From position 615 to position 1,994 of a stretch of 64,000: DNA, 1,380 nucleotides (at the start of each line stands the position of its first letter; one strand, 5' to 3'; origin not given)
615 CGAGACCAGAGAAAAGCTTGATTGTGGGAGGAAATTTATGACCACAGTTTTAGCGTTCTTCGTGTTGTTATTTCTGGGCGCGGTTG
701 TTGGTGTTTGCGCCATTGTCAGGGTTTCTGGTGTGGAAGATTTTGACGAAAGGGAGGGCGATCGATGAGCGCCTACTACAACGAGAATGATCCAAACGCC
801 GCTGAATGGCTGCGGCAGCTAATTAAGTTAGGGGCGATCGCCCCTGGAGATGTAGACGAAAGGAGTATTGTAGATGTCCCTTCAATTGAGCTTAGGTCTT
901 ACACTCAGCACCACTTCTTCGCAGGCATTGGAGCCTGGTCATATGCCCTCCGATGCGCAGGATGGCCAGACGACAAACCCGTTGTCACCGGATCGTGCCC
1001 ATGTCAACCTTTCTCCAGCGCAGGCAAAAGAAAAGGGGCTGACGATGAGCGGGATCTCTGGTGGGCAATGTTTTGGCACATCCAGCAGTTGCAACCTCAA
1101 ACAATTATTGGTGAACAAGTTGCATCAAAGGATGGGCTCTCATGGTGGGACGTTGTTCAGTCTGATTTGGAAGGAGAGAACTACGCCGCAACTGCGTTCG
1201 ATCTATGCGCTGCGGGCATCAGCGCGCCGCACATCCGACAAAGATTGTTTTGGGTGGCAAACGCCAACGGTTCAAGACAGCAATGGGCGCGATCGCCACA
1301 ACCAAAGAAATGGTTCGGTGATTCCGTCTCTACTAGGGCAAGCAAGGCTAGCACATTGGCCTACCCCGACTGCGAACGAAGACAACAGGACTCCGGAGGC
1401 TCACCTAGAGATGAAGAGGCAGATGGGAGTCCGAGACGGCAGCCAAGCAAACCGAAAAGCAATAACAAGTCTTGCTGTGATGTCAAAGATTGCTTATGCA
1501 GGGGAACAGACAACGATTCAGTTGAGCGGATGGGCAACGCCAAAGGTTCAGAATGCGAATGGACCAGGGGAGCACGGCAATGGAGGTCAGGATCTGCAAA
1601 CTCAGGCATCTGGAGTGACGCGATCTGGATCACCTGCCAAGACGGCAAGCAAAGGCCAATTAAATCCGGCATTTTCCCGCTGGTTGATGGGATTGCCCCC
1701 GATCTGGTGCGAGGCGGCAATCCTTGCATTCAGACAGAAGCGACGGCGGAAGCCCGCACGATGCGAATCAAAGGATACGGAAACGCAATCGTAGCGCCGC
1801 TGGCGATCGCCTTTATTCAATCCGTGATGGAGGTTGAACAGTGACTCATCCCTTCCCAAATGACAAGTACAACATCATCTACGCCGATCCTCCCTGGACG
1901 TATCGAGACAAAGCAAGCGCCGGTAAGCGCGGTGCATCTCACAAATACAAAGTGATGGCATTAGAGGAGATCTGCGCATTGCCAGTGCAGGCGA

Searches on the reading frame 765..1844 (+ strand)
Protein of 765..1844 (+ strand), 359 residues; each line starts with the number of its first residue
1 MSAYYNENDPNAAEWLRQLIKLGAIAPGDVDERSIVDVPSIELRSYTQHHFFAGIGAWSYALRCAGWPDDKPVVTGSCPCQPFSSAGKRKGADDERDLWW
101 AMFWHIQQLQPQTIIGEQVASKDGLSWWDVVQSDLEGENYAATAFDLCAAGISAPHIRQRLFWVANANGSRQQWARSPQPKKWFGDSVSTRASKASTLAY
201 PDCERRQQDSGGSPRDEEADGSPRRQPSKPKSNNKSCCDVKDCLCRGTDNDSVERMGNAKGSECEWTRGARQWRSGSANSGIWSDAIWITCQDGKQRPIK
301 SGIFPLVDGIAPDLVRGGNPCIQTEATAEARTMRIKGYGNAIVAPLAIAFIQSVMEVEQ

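Call 41: search_protein_families(library=pfam, proteins=[window:765-1844:+])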
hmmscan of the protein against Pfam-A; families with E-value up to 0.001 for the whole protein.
window:765-1844:+ (359 aa): 1 family
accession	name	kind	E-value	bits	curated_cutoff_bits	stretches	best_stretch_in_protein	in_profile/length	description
PF00145.23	DNA_methylase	-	3.9e-15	56.5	22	1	73-180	64-169/324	C-5 cytosine-specific DNA methylase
